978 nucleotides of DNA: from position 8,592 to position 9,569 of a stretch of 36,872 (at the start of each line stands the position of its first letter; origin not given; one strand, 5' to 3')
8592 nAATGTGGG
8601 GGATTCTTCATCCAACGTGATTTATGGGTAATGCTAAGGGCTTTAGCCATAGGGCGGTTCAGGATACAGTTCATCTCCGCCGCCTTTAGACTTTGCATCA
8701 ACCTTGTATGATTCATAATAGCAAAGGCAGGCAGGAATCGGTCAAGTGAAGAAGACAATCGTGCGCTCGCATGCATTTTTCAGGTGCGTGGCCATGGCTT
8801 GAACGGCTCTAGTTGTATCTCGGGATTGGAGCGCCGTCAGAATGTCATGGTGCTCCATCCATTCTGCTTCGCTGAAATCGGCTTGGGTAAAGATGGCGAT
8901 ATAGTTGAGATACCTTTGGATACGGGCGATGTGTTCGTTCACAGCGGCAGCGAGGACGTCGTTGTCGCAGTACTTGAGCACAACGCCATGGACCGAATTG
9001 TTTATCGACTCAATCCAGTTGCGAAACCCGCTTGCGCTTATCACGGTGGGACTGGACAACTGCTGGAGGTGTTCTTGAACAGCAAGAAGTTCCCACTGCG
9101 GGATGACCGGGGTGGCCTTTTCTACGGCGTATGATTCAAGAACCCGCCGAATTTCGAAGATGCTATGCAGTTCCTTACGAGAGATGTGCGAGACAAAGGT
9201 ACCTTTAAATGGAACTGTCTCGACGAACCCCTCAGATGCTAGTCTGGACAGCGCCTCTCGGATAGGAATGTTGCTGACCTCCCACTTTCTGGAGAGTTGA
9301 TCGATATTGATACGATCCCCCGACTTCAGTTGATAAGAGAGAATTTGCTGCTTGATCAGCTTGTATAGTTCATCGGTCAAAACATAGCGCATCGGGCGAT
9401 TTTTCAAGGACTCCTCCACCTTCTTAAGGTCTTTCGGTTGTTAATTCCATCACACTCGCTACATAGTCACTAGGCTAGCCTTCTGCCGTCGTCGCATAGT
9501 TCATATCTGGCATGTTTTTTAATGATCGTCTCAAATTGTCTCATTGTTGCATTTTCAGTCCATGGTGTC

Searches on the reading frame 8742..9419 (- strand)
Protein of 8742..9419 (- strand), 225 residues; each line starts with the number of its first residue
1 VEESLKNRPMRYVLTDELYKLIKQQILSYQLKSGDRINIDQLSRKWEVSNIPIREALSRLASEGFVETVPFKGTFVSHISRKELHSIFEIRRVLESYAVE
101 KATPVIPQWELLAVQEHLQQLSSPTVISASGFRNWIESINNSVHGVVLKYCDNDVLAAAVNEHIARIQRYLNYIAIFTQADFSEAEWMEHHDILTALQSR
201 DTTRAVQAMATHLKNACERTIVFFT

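Call 7: search_protein_families(library=pfam, proteins=[window:8742-9419:-])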
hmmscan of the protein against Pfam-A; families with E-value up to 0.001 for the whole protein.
window:8742-9419:- (225 aa): 2 families
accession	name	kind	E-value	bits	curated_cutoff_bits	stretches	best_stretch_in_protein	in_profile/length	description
PF07729.17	FCD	-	5.2e-16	59.6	24.3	1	87-214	2-124/125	FCD domain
PF00392.27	GntR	-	4.8e-14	52.2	27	1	15-76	2-64/64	Bacterial regulatory proteins, gntR family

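Call 13: find_related_loci(query=window:8742-9419:-, collection=genome_contigs, flank=10000)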
Query window:8742-9419:- (225 aa) in genome_contigs; peptide patterns used: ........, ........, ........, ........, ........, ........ (x = any residue, [..] = any of these).
59 stretches matched a pattern, but none encodes a relative of the query by tblastn (E <= 1e-3).

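Call 14: find_homologous_proteins(query=window:8742-9419:-)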
Query window:8742-9419:- (225 aa): 69 proteins with E <= 0.001 among 490 candidates.
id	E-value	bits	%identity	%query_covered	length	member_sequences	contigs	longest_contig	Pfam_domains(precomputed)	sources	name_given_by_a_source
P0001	5.7e-137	472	100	96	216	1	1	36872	PF07729.18,PF00392.28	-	-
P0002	9.3e-107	373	76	98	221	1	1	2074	PF07729.18,PF00392.28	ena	-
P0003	1.2e-88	314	65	98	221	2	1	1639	PF07729.18,PF00392.28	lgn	-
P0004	1.6e-53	200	46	95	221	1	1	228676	PF07729.18,PF00392.28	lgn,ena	-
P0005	1.9e-51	193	44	95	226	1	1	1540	PF07729.18,PF00392.28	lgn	-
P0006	6.3e-51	191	47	100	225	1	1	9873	PF07729.18,PF00392.28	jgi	jgi:DNA-binding GntR family transcriptional regulator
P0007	4.9e-50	188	46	98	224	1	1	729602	PF07729.18,PF00392.28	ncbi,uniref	ncbi:GntR family transcriptional regulator [Cohnella soli]|uniref:GntR family transcriptional regula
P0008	1.5e-49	187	43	98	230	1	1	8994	PF07729.18,PF00392.28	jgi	-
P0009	2.0e-49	186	46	95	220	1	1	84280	PF07729.18,PF00392.28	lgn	-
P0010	2.3e-49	186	45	95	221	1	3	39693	PF07729.18,PF00392.28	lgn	-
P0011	3.0e-49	186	46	95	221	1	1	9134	PF07729.18,PF00392.28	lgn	-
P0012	3.1e-49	186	46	98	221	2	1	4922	PF07729.18,PF00392.28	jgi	jgi:DNA-binding GntR family transcriptional regulator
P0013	3.5e-49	185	45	96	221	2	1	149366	PF07729.18,PF00392.28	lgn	-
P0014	4.5e-49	185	44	95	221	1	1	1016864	PF07729.18,PF00392.28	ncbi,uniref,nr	ncbi:GntR family transcriptional regulator [Paenibacillus lignilyticus]|uniref:GntR family transcrip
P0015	7.6e-49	184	46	100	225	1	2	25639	PF07729.18,PF00392.28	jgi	jgi:DNA-binding GntR family transcriptional regulator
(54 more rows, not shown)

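Call 16: find_related_loci(query=A2, collection=genome_contigs, flank=10000)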
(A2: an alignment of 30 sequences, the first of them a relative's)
Query A2 (216 aa) in genome_contigs; peptide patterns used: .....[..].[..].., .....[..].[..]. (x = any residue, [..] = any of these).
111 stretches matched a pattern; 96 encode a relative of the query (tblastn E <= 1e-3); the best 80 are kept; 80 distinct loci.
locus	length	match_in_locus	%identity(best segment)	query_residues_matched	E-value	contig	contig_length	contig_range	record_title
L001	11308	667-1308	49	2-215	4e-65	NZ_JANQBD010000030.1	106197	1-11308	Paenibacillus radicis (ex Xue et al. 2023) strain N5-1-1-5 Scaffold30_1, whole genome shotgun sequence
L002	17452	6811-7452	49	2-215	4e-63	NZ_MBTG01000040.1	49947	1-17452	Paenibacillus ferrarius strain CY1 CY1_scaffold45, whole genome shotgun sequence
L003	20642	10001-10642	49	2-215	4e-63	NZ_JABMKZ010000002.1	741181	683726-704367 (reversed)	Paenibacillus alba strain LMG 31323 NODE_1_length_741181_cov_20.296282, whole genome shotgun sequence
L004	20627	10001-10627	49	2-211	2e-62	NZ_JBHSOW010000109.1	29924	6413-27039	Paenibacillus solisilvae strain CGMCC 1.16619 platanus_K_17_124_109, whole genome shotgun sequence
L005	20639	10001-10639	46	2-215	5e-61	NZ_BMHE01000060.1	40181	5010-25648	Paenibacillus marchantiophytorum strain CGMCC 1.15043 sequence060, whole genome shotgun sequence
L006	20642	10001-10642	46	2-215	1e-60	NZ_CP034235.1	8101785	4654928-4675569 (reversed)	Paenibacillus psychroresistens strain ML311-T8 chromosome, complete genome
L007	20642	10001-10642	47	2-215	6e-60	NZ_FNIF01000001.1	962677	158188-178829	Paenibacillus sp. yr247, whole genome shotgun sequence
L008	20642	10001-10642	46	2-215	5e-59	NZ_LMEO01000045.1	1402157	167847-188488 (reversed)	Paenibacillus sp. Root444D2 contig_5, whole genome shotgun sequence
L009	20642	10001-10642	45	2-215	3e-58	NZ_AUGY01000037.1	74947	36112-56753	Paenibacillus alginolyticus DSM 5050 = NBRC 15375 strain DSM 5050 G519DRAFT_scaffold00033.33_C, whole genome shotgun seq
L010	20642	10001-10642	48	2-215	6e-58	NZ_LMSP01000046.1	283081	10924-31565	Paenibacillus sp. Soil787 contig_7, whole genome shotgun sequence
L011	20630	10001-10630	46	2-211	1e-57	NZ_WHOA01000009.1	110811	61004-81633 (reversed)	Paenibacillus phytorum strain LMG 31458 Contig_7_72.0518, whole genome shotgun sequence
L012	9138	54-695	47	2-215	2e-57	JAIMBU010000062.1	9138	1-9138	MAG: Gorillibacterium sp. isolate HOT.MB2.94 Contig63, whole genome shotgun sequence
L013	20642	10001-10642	46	2-215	1e-57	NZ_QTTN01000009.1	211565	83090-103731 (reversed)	Paenibacillus taihuensis strain CGMCC 1.10966 Ga0079840_109, whole genome shotgun sequence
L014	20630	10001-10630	47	2-211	1e-57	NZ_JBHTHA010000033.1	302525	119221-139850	Paenibacillus sp. GCM10027628 strain CGMCC 1.60093 GCM70027628_64, whole genome shotgun sequence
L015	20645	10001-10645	46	2-216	4e-57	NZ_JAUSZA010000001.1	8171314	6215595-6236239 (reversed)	Paenibacillus sp. V4I3 strain W1.09-140 V4I3 Ga0505338_01, whole genome shotgun sequence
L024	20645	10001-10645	44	2-216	2e-55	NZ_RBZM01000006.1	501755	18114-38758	Cohnella endophytica strain M2MS4P-1 Scaffold4_1, whole genome shotgun sequence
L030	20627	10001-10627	49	2-215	3e-54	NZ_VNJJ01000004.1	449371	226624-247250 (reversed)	Cohnella terricola strain G13 contig4, whole genome shotgun sequence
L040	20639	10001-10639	45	2-215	2e-52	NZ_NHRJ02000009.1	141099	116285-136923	Paenibacillus xerothermodurans strain ATCC 27380 scaffold_8, whole genome shotgun sequence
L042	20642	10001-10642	44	2-215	2e-52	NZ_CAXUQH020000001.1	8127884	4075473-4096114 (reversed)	Paenibacillus sp. LjRoot153 LJR153c1, whole genome shotgun sequence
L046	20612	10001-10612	47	2-210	1e-51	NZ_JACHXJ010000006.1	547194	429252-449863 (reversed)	Paenibacillus rhizosphaerae strain CECT 5831 Ga0372391_06, whole genome shotgun sequence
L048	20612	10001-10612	47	2-210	9e-51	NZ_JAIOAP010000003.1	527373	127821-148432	Cohnella silvisoli strain NL03-T5 NODE_3_length_527373_cov_22.783272, whole genome shotgun sequence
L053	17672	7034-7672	40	2-215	9e-50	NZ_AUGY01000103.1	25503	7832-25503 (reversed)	Paenibacillus alginolyticus DSM 5050 = NBRC 15375 strain DSM 5050 G519DRAFT_scaffold00098.98_C, whole genome shotgun seq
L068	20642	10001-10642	44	2-215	3e-53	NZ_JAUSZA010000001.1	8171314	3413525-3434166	Paenibacillus sp. V4I3 strain W1.09-140 V4I3 Ga0505338_01, whole genome shotgun sequence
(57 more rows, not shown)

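Call 24: search_protein_families(library=pfam, proteins=[L024:10693-11460:+, L024:12608-13435:+, L024:13775-14680:+, L024:14708-15715:+, L024:15725-16576:+, L046:14328-15497:+, L046:15525-16304:+, L010:5258-9814:+, L010:10724-11641:+, L010:12297-14159:+])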
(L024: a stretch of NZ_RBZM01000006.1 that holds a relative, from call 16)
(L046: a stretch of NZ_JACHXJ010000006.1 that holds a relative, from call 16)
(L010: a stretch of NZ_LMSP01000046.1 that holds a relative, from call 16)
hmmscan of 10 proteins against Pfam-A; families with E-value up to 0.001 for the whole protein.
L024:10693-11460:+ (255 aa): 6 families
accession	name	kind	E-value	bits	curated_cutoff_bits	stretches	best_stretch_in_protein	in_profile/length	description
PF13561.12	adh_short_C2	-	1.1e-64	218.7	27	1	16-251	3-235/236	Enoyl-(Acyl carrier protein) reductase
PF00106.31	adh_short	-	4.5e-58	196.4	26.6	1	8-200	1-194/195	short chain dehydrogenase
PF08659.16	KR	-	8.7e-22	78.3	22.6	1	9-168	2-162/180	KR domain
PF23441.1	SDR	-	9.2e-10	38.8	27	1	7-251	7-255/258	SDR-like rossmann domain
PF03435.24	Sacchrp_dh_NADP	-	0.00012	22.9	25.1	1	15-90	5-74/129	Saccharopine dehydrogenase NADP binding domain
PF01370.27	Epimerase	-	0.00021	21.2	20.9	1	11-94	2-74/240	NAD dependent epimerase/dehydratase family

L024:12608-13435:+ (275 aa): 1 family
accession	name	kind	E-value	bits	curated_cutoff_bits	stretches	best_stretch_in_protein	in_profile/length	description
PF04909.20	Amidohydro_2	-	2e-46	159.5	26.4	1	3-275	1-289/289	Amidohydrolase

L024:13775-14680:+ (301 aa): 4 families
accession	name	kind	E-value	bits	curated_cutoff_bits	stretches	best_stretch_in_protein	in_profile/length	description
PF12833.13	HTH_18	-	4.1e-19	69.1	33.6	1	215-290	2-77/80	Helix-turn-helix domain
PF00165.29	HTH_AraC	-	1e-12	48.2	26.6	1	257-290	8-40/42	Bacterial regulatory helix-turn-helix proteins, AraC family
PF02311.25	AraC_binding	-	3.7e-07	30.4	21.1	1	38-93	23-78/135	AraC-like ligand binding domain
PF07883.17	Cupin_2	-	6.4e-07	29.4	27.2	1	41-84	21-64/70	Cupin domain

L024:14708-15715:+ (335 aa): 4 families
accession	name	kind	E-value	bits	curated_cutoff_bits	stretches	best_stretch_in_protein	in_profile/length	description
PF00107.32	ADH_zinc_N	-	5.2e-21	75.4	31.8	1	148-253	2-108/129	Zinc-binding dehydrogenase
PF08240.17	ADH_N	-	3.8e-05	24.3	23.5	1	32-87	6-61/104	Alcohol dehydrogenase GroES-like domain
PF16912.11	Glu_dehyd_C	-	6.8e-05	22.9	34.9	1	139-256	33-152/211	Glucose dehydrogenase C-terminus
PF01262.27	AlaDh_PNT_C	-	0.00036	20.5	23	1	138-196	29-90/214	Alanine dehydrogenase/PNT, C-terminal domain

L024:15725-16576:+ (283 aa): 1 family
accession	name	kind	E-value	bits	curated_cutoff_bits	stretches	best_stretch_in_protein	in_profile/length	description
PF01261.30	AP_endonuc_2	-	2.5e-27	96.6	31.1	1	25-257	1-233/249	Xylose isomerase-like TIM barrel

L046:14328-15497:+ (389 aa): 2 families
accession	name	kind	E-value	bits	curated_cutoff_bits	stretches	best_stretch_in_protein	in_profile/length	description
PF01547.30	SBP_bac_1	-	9.5e-23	82.1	26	1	84-298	88-306/307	Bacterial extracellular solute-binding protein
PF13416.11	SBP_bac_8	-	6.5e-21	75.8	27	1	25-313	5-265/279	Bacterial extracellular solute-binding protein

L046:15525-16304:+ (259 aa): 4 families
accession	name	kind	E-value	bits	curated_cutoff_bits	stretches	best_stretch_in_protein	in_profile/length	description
PF13561.12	adh_short_C2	-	4.8e-64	216.6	27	1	21-255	6-235/236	Enoyl-(Acyl carrier protein) reductase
PF00106.31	adh_short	-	7.9e-54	182.5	26.6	1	12-202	1-192/195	short chain dehydrogenase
PF08659.16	KR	-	1.6e-12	48.1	22.6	1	14-167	3-157/180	KR domain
PF23441.1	SDR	-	3.8e-08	33.5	27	1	65-255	66-255/258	SDR-like rossmann domain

L010:5258-9814:+ (1518 aa): 4 families
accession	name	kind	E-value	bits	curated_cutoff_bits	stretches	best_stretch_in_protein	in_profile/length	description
PF03442.20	CBM_X2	-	2e-106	348.7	28.9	4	513-595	1-83/83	Carbohydrate binding domain X2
PF17996.7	CE2_N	-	1.4e-23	83.4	27.9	3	956-1026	21-87/108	Carbohydrate esterase 2 N-terminal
PF16499.11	Melibiase_2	-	2.1e-22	80.2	23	2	185-377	96-283/284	Alpha galactosidase A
PF17801.7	Melibiase_C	-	2.9e-15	56.5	22.9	1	390-463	3-71/71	Alpha galactosidase C-terminal beta sandwich domain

L010:10724-11641:+ (305 aa): 3 families
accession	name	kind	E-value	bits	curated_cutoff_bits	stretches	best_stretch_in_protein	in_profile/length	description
PF13472.12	Lipase_GDSL_2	-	4.8e-16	60.2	32.9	1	19-221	1-177/178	GDSL-like Lipase/Acylhydrolase family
PF00657.28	Lipase_GDSL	-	7.9e-11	42.9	23.6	1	17-225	1-206/208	GDSL-like Lipase/Acylhydrolase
PF04311.20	DUF459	-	9.8e-06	25.5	27.2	1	16-229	1-196/197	Protein of unknown function (DUF459)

L010:12297-14159:+ (620 aa): 0 families

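Call 25: search_protein_families(library=ncbifam, proteins=[window:8742-9419:-, L024:10693-11460:+, L046:14328-15497:+, L046:15525-16304:+, L010:10724-11641:+])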
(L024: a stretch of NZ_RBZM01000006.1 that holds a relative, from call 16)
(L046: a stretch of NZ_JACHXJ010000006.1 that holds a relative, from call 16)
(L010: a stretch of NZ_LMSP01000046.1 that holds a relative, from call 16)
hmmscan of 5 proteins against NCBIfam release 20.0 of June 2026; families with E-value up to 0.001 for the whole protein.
window:8742-9419:- (225 aa): 18 families
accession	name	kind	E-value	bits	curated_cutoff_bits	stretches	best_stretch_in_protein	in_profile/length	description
TIGR03338.1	phnR_burk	equivalog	8e-22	77.9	271.5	1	19-219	17-212/212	phosphonate utilization associated transcriptional regulator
NF008576.0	PRK11534.1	equivalog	4e-16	59.4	218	1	18-214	12-211/225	DNA-binding transcriptional regulator CsiR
NF008504.0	PRK11414.1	equivalog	5.1e-13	49.3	225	1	14-210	12-205/221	GntR family transcriptional regulator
NF052282.1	PLP_TF_PdxR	equivalog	1.1e-09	37.9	320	1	14-86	2-75/448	MocR-like pyridoxine biosynthesis transcription factor PdxR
NF007741.0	PRK10421.1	equivalog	1.8e-08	34.1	311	1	13-78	7-73/262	transcriptional regulator LldR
NF003011.0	PRK03837.1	subfamily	2.6e-08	33.8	260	1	80-217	100-230/241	transcriptional regulator NanR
TIGR02018.2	his_ut_repres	equivalog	2.1e-07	30.6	220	1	20-93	6-78/226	histidine utilization transcriptional repressor HutC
NF047563.1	modulin_PmtR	equivalog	3.8e-06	26.9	200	1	16-79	15-79/125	PSM export ABC transporter transcriptional regulator PmtR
TIGR02404.1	trehalos_R_Bsub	equivalog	1.1e-05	25.2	211.95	1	17-121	4-111/233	trehalose operon repressor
NF007588.0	PRK10225.1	equivalog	1.5e-05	24.4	442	0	18-223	14-234/257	Uxu operon transcriptional regulator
NF008571.0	PRK11523.1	equivalog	2.2e-05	24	396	0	20-216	15-221/258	transcriptional regulator ExuR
NF008273.0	PRK11050.1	equivalog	3.5e-05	23.5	153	0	42-80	60-98/156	manganese-binding transcriptional regulator MntR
NF052441.1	TransRegRv0792c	equivalog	5.2e-05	22.6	400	1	17-128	20-133/260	Rv0792c family HTH-type transcriptional regulator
NF052285.1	GABA_TF_GabR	exception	0.00011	21.2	600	1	17-84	3-71/456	MocR-like transcriptional regulator GabR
NF007292.0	PRK09764.1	equivalog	0.00013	21.2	281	1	21-78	13-71/240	GntR family transcriptional regulator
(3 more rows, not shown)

L024:10693-11460:+ (255 aa): 239 families (the best 25 are shown)
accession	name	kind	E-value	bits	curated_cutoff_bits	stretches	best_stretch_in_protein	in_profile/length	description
NF005559.1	PRK07231.1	subfamily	3.6e-73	246.1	215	1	5-252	2-248/249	glucose 1-dehydrogenase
NF052558.1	MBtsdlDhBudC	equivalog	9e-73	244.9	270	1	6-252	2-242/250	meso-2,3-butanediol dehydrogenase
NF004791.0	PRK06138.1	equivalog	6.8e-72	241.8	312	1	3-252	1-250/252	SDR family oxidoreductase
NF004818.0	PRK06172.1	equivalog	7.6e-70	235.1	336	1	1-251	1-250/253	SDR family oxidoreductase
NF005681.0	PRK07478.1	subfamily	1.6e-61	207.9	267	1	3-253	2-251/254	SDR family oxidoreductase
NF004198.0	PRK05653.1-3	equivalog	7.6e-61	205.7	296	1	3-252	3-247/248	3-oxoacyl-ACP reductase FabG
NF009093.0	PRK12429.1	subfamily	5.1e-60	202.9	258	1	4-250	2-255/259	3-hydroxybutyrate dehydrogenase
NF052481.1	FucosDh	equivalog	1.9e-59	201.1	300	1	3-250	3-249/257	L-fucose dehydrogenase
NF006384.0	PRK08628.1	equivalog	2.7e-59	200.6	307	1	4-250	4-249/258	SDR family oxidoreductase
TIGR01830.1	3oxo_ACP_reduc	equivalog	1.3e-58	198.5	297.75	1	11-250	2-237/239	3-oxoacyl-[acyl-carrier-protein] reductase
NF052562.1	RADHDNL4305835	equivalog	1.5e-57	194.9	400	1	4-250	4-248/252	NADP-dependent (R)-specific alcohol dehydrogenase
NF053701.1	CsHdxCHCADhChcB2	equivalog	1.9e-57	194.6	350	1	5-250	1-241/245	cis-4-hydroxycyclohexanecarboxylate dehydrogenase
TIGR01963.1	PHB_DH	subfamily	5.1e-57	193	307.05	1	8-250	2-251/255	3-hydroxybutyrate dehydrogenase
NF006493.1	PRK08936.1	subfamily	8e-57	192.5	420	1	4-252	4-251/261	glucose-1-dehydrogenase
NF005075.0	PRK06500.1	equivalog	2.3e-56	191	336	1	5-252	4-247/249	SDR family oxidoreductase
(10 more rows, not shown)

L046:14328-15497:+ (389 aa): 5 families
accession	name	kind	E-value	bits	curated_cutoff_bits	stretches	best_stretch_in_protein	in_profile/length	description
TIGR03850.1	bind_CPR_0540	equivalog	3e-11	42.6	299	1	103-320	148-373/437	carbohydrate ABC transporter substrate-binding protein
TIGR03851.1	chitin_NgcE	equivalog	3.4e-07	29.6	399.65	1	92-165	139-212/450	N-acetylglucosamine/diacetylchitobiose ABC transporter substrate-binding protein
NF007011.0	PRK09474.1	equivalog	1.3e-06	27.5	291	1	90-320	113-340/396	maltose/maltodextrin ABC transporter substrate-binding protein MalE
NF053763.1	ABCarbgalBndGanS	equivalog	0.00023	20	700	1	101-385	133-413/420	galactooligosaccharide ABC transporter substrate-binding protein GanS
NF040930.1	ABC_arch_GlcS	equivalog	0.00049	19.1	500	0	101-181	108-192/444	glucose ABC transporter substrate-binding protein GlcS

L046:15525-16304:+ (259 aa): 232 families (the best 25 are shown)
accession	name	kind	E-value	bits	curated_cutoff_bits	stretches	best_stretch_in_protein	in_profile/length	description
NF004791.0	PRK06138.1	equivalog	4.6e-84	281.7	312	1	9-256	3-250/252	SDR family oxidoreductase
NF052558.1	MBtsdlDhBudC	equivalog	8.4e-77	258.1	270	1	9-256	1-242/250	meso-2,3-butanediol dehydrogenase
NF005559.1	PRK07231.1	subfamily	2.1e-74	250.1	215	1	9-256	2-248/249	glucose 1-dehydrogenase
NF004818.0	PRK06172.1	equivalog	2.5e-72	243.3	336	1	8-255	4-250/253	SDR family oxidoreductase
NF005681.0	PRK07478.1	subfamily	3.2e-63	213.5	267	1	9-257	4-251/254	SDR family oxidoreductase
NF004713.0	PRK06057.1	equivalog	3.8e-60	203.5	404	1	9-259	7-253/257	3-oxoacyl-ACP reductase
NF053701.1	CsHdxCHCADhChcB2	equivalog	3.8e-60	203.4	350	1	9-254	1-241/245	cis-4-hydroxycyclohexanecarboxylate dehydrogenase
NF004203.0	PRK05653.2-4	subfamily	5.7e-60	202.9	313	1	9-257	4-258/260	3-oxoacyl-ACP reductase FabG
NF009093.0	PRK12429.1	subfamily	1.3e-58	198.3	258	1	9-254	3-255/259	3-hydroxybutyrate dehydrogenase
NF009466.0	PRK12826.1-2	subfamily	2.5e-58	197.5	222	1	12-256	4-245/248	3-oxoacyl-ACP reductase FabG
NF005007.0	PRK06398.1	equivalog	6.9e-58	195.8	341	1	8-255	4-245/259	aldose dehydrogenase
NF004198.0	PRK05653.1-3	equivalog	1.9e-57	194.6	296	1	9-256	5-247/248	3-oxoacyl-ACP reductase FabG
NF006366.0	PRK08589.1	equivalog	2.1e-57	194.5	386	1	9-255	4-252/272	SDR family oxidoreductase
NF006384.0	PRK08628.1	equivalog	2.2e-57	194.2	307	1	7-254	3-249/258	SDR family oxidoreductase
NF005075.0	PRK06500.1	equivalog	6.9e-57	192.7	336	1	9-256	4-247/249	SDR family oxidoreductase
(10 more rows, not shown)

L010:10724-11641:+ (305 aa): 0 families

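Call 28: search_solved_structures(query=P0001, max_evalue=0.001)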
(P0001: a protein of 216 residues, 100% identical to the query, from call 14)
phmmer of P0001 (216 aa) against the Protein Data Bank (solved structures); distinct sequences matched with E-value up to 0.001: 8.
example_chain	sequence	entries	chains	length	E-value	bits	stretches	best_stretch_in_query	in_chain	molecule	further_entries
3fms_A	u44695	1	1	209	8.4e-19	71.4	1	7-212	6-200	Transcriptional regulator, GntR family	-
3sxy_A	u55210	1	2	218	6.2e-18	68.6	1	7-212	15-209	Transcriptional regulator, GntR family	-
7u5q_A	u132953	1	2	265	2.5e-12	50.2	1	8-205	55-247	Transcriptional regulator, GntR family protein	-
7xp0_A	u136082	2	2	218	1e-11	48.3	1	5-207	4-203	Probable transcriptional regulator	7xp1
3c7j_A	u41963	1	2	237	7e-09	39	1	13-209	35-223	Transcriptional regulator, GntR family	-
4p9f_A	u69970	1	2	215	2.4e-08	37.3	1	8-196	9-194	HTH-type transcriptional regulator mcbR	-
6z74_A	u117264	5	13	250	2.8e-06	30.5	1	13-94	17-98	Transcriptional regulator, GntR family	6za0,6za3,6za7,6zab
8pqm_A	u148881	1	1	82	0.00031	23.8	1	8-68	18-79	FadR family transcriptional regulator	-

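Call 36: find_encoding_contigs(protein=P0002, flank=5000, max_places=3)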
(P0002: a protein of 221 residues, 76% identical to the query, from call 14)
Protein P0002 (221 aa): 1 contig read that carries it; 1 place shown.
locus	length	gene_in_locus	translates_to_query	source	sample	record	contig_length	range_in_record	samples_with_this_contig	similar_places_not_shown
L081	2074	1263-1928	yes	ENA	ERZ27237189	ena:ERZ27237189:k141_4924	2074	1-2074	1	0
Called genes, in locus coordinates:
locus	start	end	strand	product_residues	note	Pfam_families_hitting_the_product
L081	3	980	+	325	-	?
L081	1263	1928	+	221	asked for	PF00392:GntR, PF07729:FCD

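Call 37: find_encoding_contigs(protein=P0003, flank=5000, max_places=3)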
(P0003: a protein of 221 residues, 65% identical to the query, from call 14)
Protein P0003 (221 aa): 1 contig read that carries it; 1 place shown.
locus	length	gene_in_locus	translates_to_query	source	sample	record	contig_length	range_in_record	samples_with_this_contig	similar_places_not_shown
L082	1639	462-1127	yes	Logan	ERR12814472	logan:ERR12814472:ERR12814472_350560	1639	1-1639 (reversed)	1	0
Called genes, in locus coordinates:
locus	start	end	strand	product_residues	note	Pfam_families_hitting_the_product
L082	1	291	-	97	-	?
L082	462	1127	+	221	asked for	PF00392:GntR, PF07729:FCD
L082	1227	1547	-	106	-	PF05336:rhaM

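Call 73: search_protein_families(library=pfam, proteins=[L030:10743-11945:+, L040:6384-7778:+, L053:3468-4793:+, L048:8731-9903:-, L042:8204-9691:-, L068:2630-3832:+])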
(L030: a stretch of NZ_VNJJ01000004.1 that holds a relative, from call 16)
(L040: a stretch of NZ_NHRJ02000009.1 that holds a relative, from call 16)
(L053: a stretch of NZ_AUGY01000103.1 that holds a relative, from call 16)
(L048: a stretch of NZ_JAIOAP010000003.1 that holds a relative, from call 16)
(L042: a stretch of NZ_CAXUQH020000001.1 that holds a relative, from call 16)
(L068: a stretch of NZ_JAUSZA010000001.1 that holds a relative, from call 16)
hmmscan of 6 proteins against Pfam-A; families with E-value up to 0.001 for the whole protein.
L030:10743-11945:+ (400 aa): 2 families
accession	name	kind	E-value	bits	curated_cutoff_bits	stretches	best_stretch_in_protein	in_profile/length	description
PF01547.30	SBP_bac_1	-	4e-28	99.7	26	1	33-307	17-306/307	Bacterial extracellular solute-binding protein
PF13416.11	SBP_bac_8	-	1.3e-19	71.5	27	1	33-330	6-273/279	Bacterial extracellular solute-binding protein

L040:6384-7778:+ (464 aa): 2 families
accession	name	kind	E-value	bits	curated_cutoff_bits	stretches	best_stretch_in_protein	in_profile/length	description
PF00083.30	Sugar_tr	-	8.2e-39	134.2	22.3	2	22-243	3-218/452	Sugar (and other) transporter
PF07690.21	MFS_1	-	4.4e-34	118.4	33.4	1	27-387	4-346/347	Major Facilitator Superfamily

L053:3468-4793:+ (441 aa): 3 families
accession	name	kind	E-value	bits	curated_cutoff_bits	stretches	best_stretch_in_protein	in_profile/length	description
PF00083.30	Sugar_tr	-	1.1e-37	130.4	22.3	2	14-232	4-216/452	Sugar (and other) transporter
PF07690.21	MFS_1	-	5.6e-34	118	33.4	1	17-378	3-346/347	Major Facilitator Superfamily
PF13347.12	MFS_2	-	1.1e-09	37.8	27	1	160-367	146-353/427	MFS/sugar transport protein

L048:8731-9903:- (390 aa): 3 families
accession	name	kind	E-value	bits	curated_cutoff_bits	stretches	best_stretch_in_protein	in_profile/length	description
PF03841.19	SelA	-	1.6e-13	50.9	22.8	1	73-293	51-268/367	L-seryl-tRNA selenium transferase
PF00266.25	Aminotran_5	-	9.4e-05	22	21.5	1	121-251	86-219/371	Aminotransferase class-V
PF01041.23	DegT_DnrJ_EryC1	-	0.00024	20.9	19.8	1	77-207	32-148/360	DegT/DnrJ/EryC1/StrS aminotransferase family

L042:8204-9691:- (495 aa): 1 family
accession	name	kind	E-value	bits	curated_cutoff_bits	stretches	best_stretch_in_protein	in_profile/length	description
PF03323.18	GerA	-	4.8e-160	533.5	27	1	31-481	2-464/466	Bacillus/Clostridium GerA spore germination protein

L068:2630-3832:+ (400 aa): 2 families
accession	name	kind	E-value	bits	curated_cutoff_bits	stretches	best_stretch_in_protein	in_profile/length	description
PF07690.21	MFS_1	-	3.3e-42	145.1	33.4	1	22-359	7-346/347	Major Facilitator Superfamily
PF00083.30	Sugar_tr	-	4.5e-09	36.1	22.3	1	41-174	41-180/452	Sugar (and other) transporter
